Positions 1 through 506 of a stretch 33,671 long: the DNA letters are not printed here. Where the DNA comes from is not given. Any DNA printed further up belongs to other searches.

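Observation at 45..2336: Tandemly duplicated two-gene cassette: 104-aa protein plus fibre-like protein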

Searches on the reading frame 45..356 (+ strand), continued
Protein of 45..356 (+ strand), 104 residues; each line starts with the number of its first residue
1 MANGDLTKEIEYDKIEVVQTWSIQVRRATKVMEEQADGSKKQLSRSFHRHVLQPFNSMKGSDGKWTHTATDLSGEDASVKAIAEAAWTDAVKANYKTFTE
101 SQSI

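Call 27: get_annotated_region(hit=H4, flank=5000)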
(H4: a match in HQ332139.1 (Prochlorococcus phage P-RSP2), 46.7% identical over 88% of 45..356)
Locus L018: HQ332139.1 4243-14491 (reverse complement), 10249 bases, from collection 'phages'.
description: Prochlorococcus phage P-RSP2 genomic sequence.
organism: Prochlorococcus phage P-RSP2 (NCBI taxid 756283)
taxonomy: Viruses; Duplodnaviria; Heunggongvirae; Uroviricota; Caudoviricetes; Autographiviridae
host: Prochlorococcus marinus MIT9302; source: Indian: Red Sea; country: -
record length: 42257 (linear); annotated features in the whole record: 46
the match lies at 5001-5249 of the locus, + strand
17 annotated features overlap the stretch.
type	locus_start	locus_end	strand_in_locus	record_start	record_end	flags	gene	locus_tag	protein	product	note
CDS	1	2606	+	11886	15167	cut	-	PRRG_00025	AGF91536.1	hypothetical protein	-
CDS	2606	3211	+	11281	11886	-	-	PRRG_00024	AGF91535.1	hypothetical protein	-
CDS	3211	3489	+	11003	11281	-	-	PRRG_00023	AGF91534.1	hypothetical protein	-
CDS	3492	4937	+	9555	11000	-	-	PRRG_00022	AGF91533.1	hypothetical protein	-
CDS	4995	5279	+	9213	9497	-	-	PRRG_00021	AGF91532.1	hypothetical protein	-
CDS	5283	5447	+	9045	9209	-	-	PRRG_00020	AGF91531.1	hypothetical protein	-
CDS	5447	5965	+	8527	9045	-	-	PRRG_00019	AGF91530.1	hypothetical protein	-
CDS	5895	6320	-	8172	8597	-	-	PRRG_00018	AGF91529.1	hypothetical protein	-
CDS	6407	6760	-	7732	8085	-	-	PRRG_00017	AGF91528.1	hypothetical protein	-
CDS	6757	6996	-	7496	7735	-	-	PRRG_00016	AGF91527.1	hypothetical protein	-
CDS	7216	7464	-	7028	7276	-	-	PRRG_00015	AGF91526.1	hypothetical protein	-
CDS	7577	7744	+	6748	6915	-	-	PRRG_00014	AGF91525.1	hypothetical protein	-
CDS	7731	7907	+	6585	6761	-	-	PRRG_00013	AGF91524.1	hypothetical protein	-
CDS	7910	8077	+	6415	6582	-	-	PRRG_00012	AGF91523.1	hypothetical protein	-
CDS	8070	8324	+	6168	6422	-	-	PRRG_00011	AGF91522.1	hypothetical protein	-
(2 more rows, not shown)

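Call 28: search_protein_representatives(protein=window:45-356:+)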
Query: 104 residues. Proteins with E-value up to 0.001 (for the whole library): 183; up to 1e-10: 64; up to 1e-30: 3. The best 150 are listed.
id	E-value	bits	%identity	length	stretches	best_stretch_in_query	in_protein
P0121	2.2e-41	156.2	73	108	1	1-103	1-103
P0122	1.4e-32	128.1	64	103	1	1-100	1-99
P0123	7.0e-31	122.6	59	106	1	1-101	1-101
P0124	1.8e-30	121.3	80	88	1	1-69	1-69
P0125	4.6e-30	120.0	79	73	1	32-103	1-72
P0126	6.7e-28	113.1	82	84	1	38-103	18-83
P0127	8.4e-28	112.8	52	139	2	1-58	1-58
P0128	2.1e-27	111.5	67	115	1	1-81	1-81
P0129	7.4e-26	106.5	75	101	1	1-75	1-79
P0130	8.7e-26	106.3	53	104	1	1-104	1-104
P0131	2.0e-25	105.1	52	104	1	1-103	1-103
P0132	1.4e-24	102.4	83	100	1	1-60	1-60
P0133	7.0e-24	100.2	53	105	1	1-100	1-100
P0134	7.8e-24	100.0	65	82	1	1-75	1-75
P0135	8.0e-24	100.0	81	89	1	1-59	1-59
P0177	2.0e-11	60.3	36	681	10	9-40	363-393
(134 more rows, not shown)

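Call 33: search_solved_structures(query=A3, max_evalue=10, show_alignments=2)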
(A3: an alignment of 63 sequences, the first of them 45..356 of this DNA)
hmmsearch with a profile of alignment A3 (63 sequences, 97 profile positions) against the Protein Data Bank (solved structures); distinct sequences matched with E-value up to 10: 8.
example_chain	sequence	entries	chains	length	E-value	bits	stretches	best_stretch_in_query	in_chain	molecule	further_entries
6lk8_S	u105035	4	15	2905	0.011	19.2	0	22-93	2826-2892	Nup358 complex, clamps | Nup358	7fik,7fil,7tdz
7vop_V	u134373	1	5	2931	0.011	19.1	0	22-93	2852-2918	Nup358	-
1xke_A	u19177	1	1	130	0.39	14.2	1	44-93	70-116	Ran-binding protein 2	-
7mnx_B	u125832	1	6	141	0.44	14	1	45-93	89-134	E3 SUMO-protein ligase RanBP2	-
2jom_A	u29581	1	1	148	0.54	13.7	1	45-94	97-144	Major prion protein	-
6nvx_B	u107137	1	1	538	0.72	13.3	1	16-92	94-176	penicillin G acylase, beta-subunit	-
2joh_A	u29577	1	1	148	0.79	13.2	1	45-94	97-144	Major prion protein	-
7r5j_00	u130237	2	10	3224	0.83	13.1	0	46-93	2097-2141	E3 SUMO-protein ligase RanBP2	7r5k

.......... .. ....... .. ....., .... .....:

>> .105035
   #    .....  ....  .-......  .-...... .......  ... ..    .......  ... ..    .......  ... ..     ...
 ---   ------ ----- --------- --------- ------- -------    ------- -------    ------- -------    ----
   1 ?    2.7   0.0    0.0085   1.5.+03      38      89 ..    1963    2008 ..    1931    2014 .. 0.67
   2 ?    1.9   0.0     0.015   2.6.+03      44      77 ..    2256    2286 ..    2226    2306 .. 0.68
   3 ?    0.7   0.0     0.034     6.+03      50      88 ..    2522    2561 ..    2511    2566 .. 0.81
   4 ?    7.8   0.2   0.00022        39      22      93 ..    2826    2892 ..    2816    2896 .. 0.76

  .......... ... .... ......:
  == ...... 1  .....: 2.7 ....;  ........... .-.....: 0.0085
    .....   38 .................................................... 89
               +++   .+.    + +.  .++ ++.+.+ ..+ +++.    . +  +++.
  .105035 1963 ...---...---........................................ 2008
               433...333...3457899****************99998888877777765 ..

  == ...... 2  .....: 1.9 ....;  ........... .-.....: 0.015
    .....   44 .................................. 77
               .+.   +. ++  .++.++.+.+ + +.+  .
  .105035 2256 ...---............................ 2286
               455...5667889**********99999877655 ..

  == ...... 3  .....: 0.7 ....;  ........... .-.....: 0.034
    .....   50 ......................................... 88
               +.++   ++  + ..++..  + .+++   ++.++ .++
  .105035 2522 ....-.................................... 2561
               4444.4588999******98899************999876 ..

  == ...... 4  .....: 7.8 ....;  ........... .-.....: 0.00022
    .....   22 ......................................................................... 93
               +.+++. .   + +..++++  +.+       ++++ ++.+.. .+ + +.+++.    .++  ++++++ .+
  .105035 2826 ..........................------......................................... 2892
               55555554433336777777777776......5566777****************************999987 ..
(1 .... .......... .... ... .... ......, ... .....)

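Call 40: find_related_loci(query=window:45-356:+, collection=viral_contigs, flank=5000)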
Query window:45-356:+ (104 aa) in viral_contigs; peptide patterns used: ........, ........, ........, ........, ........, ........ (x = any residue, [..] = any of these).
72 stretches matched a pattern; 55 encode a relative of the query (tblastn E <= 1e-3); 55 distinct loci.
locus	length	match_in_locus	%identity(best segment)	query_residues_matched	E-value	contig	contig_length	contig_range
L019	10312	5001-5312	90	1-104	3e-61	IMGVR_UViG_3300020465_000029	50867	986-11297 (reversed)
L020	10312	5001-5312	83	1-104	6e-57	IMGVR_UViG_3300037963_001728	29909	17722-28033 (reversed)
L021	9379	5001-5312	83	1-104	6e-57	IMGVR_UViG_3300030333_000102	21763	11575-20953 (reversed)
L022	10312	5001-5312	85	1-104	2e-56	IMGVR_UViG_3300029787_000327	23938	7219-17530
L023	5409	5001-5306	81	1-102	2e-55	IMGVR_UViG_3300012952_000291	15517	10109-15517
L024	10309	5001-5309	83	1-103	2e-55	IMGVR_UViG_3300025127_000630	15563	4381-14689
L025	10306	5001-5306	81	1-102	2e-55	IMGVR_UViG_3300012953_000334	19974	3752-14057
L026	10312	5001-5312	80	1-104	4e-55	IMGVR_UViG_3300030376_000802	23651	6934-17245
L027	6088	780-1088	82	1-103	5e-55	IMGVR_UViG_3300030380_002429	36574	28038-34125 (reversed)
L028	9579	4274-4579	84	1-102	4e-55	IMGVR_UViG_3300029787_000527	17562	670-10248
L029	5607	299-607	80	1-103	2e-54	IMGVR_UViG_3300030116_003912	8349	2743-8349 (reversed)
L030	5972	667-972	80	1-102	8e-54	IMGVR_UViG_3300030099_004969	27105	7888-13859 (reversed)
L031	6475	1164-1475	80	1-104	3e-53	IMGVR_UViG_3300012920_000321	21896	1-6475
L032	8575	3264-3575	77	1-104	9e-53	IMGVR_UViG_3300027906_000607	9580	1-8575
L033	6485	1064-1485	78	1-103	2e-52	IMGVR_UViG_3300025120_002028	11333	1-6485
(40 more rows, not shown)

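Call 41: find_related_loci(query=L002:5995-6249:+, collection=viral_contigs, flank=5000)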
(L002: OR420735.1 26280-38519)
Query L002:5995-6249:+ (85 aa) in viral_contigs; peptide patterns used: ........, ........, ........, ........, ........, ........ (x = any residue, [..] = any of these).
170 stretches matched a pattern; 164 encode a relative of the query (tblastn E <= 1e-3); the best 80 are kept; 80 distinct loci.
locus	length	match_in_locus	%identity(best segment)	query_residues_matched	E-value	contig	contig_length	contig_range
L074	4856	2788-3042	95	1-85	3e-53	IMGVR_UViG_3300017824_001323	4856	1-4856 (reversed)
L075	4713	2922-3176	94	1-85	1e-52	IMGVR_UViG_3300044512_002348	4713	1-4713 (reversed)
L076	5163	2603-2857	95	1-85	2e-52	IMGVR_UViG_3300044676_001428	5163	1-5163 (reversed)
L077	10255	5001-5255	95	1-85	6e-52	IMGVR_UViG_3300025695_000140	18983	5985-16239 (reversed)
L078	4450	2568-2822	94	1-85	4e-52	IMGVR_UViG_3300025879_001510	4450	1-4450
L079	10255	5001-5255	94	1-85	2e-51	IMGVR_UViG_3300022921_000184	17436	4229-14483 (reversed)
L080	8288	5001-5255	94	1-85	2e-51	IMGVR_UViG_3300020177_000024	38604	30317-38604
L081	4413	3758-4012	93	1-85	5e-51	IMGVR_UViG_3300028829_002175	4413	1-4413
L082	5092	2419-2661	98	1-81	7e-51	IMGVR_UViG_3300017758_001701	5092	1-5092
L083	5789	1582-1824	98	1-81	7e-51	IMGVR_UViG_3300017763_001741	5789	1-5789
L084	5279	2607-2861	93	1-85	1e-50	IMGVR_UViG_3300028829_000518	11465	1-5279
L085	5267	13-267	93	1-85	8e-51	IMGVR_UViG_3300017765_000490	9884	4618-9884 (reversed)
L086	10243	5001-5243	95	1-81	7e-50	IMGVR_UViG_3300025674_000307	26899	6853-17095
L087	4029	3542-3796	91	1-85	4e-50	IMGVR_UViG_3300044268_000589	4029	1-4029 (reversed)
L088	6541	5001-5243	95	1-81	7e-50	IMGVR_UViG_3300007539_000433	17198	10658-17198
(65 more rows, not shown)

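Call 42: find_related_loci(query=L003:4995-5276:+, collection=viral_contigs, flank=5000)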
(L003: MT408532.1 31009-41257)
Query L003:4995-5276:+ (94 aa) in viral_contigs; peptide patterns used: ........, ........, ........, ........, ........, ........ (x = any residue, [..] = any of these).
216 stretches matched a pattern; 200 encode a relative of the query (tblastn E <= 1e-3); the best 80 are kept; 80 distinct loci.
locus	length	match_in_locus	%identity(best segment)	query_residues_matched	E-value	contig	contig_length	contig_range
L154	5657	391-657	87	1-89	6e-50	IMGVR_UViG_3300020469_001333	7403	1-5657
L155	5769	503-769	85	1-89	1e-49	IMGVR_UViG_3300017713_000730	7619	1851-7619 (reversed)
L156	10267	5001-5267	84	1-89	4e-49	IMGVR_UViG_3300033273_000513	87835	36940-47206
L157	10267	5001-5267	82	1-89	7e-48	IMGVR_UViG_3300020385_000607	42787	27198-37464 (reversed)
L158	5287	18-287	82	1-90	4e-47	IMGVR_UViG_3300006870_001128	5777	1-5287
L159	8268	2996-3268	80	1-91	2e-47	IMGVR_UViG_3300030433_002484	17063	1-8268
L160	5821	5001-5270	82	1-90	3e-47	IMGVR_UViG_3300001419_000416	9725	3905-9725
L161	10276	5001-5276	79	1-92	3e-47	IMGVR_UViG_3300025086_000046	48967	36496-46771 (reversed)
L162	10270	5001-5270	82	1-90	4e-47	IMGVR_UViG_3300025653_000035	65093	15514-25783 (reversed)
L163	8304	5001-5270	82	1-90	4e-47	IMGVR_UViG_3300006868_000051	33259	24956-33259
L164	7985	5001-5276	78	1-92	5e-47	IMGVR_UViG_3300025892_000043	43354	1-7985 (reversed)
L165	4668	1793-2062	82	1-90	5e-47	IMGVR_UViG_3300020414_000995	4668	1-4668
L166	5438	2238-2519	80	1-94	2e-46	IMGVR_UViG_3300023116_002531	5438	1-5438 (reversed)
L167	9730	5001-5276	77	1-92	9e-46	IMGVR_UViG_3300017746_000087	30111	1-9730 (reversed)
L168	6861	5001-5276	76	1-92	1e-45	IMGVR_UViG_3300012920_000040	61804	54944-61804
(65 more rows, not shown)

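Call 49: predict_structure(alignment_id=A3)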
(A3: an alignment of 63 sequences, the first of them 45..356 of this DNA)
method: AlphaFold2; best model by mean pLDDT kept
length: 104 residues; sequences in the alignment: 63
mean_pLDDT: 95.5   pTM: 0.78
mean pLDDT of the five models: 95.5, 95.0, 94.9, 94.5, 94.2
residues with pLDDT >= 90: 99; 70-90: 4; 50-70: 1; < 50: 0
segments of 3 or more residues with pLDDT < 50: none
pLDDT, mean of each block of 10 residues (from residue 1): 93 95 98 96 97 97 96 97 98 97 79
secondary structure, 60 per line:
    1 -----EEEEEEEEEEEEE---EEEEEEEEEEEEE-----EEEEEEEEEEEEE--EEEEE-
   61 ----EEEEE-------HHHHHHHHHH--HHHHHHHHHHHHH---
elements in order: E6-18 E22-34 E40-52 E55-59 E65-69 H77-86 H89-101

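Call 51: fold_search(model_id=the predicted structure, library=pdb)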
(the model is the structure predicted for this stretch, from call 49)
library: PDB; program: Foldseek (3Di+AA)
matches with E <= 10: 976; with E <= 0.001: 0
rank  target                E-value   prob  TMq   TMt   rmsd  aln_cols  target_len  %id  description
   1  6vw4_B                1.2e-02  0.97  0.27  0.22   8.5        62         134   16  2.35 Angstrom structure of Caci_6494 from Catenulispora Acidiphila in complex with S-DNPA (released 2020-06-17)
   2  6p77_A                1.6e-02  0.96  0.27  0.22   8.5        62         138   16  2.5 Angstrom structure of Caci_6494 from Catenulispora Acidiphila (released 2020-06-17)
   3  6vw4_A                2.5e-02  0.92  0.27  0.22   8.4        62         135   16  2.35 Angstrom structure of Caci_6494 from Catenulispora Acidiphila in complex with S-DNPA (released 2020-06-17)
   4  8t17_A                3.7e-02  0.93  0.28  0.23  12.2        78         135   13  Cryo-EM structure of tetradecameric hub domain of CaMKII beta (released 2024-06-12)
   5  2ux0_B                3.7e-02  0.92  0.27  0.22   8.2        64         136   14  Structure of the oligomerisation domain of calcium-calmodulin dependent protein kinase II gamma (released 2007-04-10)
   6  3d9r_B                4.9e-02  0.98  0.29  0.23   9.0        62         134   19  Crystal structure of ketosteroid isomerase-like protein (YP_049581.1) from ERWINIA CAROTOVORA ATROSEPTICA SCRI1043 at  (released 2008-07-01)
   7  3hx8_B                4.9e-02  0.90  0.25  0.21  11.8        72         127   10  Crystal structure of putative ketosteroid isomerase (NP_103587.1) from Mesorhizobium loti at 1.45 A resolution (released 2009-07-07)
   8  6of8_F                5.2e-02  0.93  0.27  0.23  11.3        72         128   15  Structure of Thr354Asn, Glu355Gln, Thr412Asn, Ile414Met, Ile464His, and Phe467Met mutant human CamKII-alpha hub domain (released 2019-04-17)
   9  2ux0_F                5.2e-02  0.89  0.27  0.22   8.2        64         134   14  Structure of the oligomerisation domain of calcium-calmodulin dependent protein kinase II gamma (released 2007-04-10)
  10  8rj3_H                5.2e-02  0.51  0.23  0.22  15.5       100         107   16  Human RAD52 open ring conformation (released 2024-04-24)
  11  3d9r_A                5.5e-02  0.98  0.29  0.23   9.1        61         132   20  Crystal structure of ketosteroid isomerase-like protein (YP_049581.1) from ERWINIA CAROTOVORA ATROSEPTICA SCRI1043 at  (released 2008-07-01)
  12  2w2c_C                5.5e-02  0.96  0.27  0.23   9.1        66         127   18  STRUCTURE OF THE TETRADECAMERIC OLIGOMERISATION DOMAIN OF CALCIUM- CALMODULIN DEPENDENT PROTEIN KINASE II DELTA (released 2008-12-23)
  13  3hx8_C                5.5e-02  0.95  0.25  0.21   9.1        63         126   11  Crystal structure of putative ketosteroid isomerase (NP_103587.1) from Mesorhizobium loti at 1.45 A resolution (released 2009-07-07)
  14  2w2c_B                5.9e-02  0.96  0.27  0.23   8.6        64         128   16  STRUCTURE OF THE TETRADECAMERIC OLIGOMERISATION DOMAIN OF CALCIUM- CALMODULIN DEPENDENT PROTEIN KINASE II DELTA (released 2008-12-23)
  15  9eoy_B                6.2e-02  0.97  0.28  0.23   8.2        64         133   17  Structure of Thr354Asn, Glu355Gln, Thr412Asn, Ile414Met, Ile464His, and Phe467Met mutant human CaMKII alpha hub bound  (released 2024-09-25)
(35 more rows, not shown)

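Call 53: fold_search(model_id=the predicted structure, library=viral)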
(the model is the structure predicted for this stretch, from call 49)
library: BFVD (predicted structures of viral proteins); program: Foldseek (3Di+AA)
matches with E <= 10: 1341; with E <= 0.001: 2
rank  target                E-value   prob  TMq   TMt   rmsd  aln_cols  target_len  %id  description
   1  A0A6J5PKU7            4.1e-04  1.00  0.67  0.84   1.8        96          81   26  Uncharacterized protein [uncultured Caudovirales phage]
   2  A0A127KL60            6.4e-04  1.00  0.52  0.57   4.6       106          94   18  Uncharacterized protein [Cyanophage S-RIM50]
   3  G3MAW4                5.9e-03  0.99  0.26  0.12  11.6        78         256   14  Gp584 [Bacillus phage G]
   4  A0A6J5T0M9            9.3e-03  0.97  0.30  0.18   7.3        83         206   14  Uncharacterized protein (Fragment) [uncultured Caudovirales phage]
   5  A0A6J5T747            2.0e-02  1.00  0.62  0.61  10.8       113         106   17  Uncharacterized protein [uncultured Caudovirales phage]
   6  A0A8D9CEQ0            2.5e-02  0.87  0.28  0.27  12.1        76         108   17  Uncharacterized protein [uncultured marine phage]
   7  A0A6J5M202            2.8e-02  0.60  0.26  0.27  15.2        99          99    7  Uncharacterized protein [uncultured Caudovirales phage]
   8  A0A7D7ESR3            3.1e-02  0.99  0.43  0.09  15.3       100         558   12  Uncharacterized protein [Pseudomonas phage Persinger]
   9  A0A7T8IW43            4.9e-02  0.54  0.25  0.23  10.7       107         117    8  Uncharacterized protein [Erwinia phage pEa_SNUABM_5]
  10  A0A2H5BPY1            5.1e-02  0.85  0.32  0.36  12.7        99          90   10  Uncharacterized protein [Vibrio phage Vp_R1]
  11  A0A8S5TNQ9            5.8e-02  0.30  0.23  0.12  13.8       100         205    9  Cro/C1-type HTH DNA-binding domain protein [Myoviridae sp. cted82]
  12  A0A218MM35            6.1e-02  0.97  0.29  0.41   5.2        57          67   12  Uncharacterized protein [uncultured virus]
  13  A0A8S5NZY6            6.5e-02  0.57  0.27  0.13  17.1        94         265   10  Uncharacterized protein [Myoviridae sp. ctLnO19]
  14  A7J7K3                7.7e-02  0.95  0.35  0.43  10.8        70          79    6  Uncharacterized protein n499L [Paramecium bursaria Chlorella virus FR483]
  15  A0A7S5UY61            7.7e-02  0.54  0.21  0.17  16.5        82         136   10  Uncharacterized protein [Rhizobium phage RHph_I1_9]
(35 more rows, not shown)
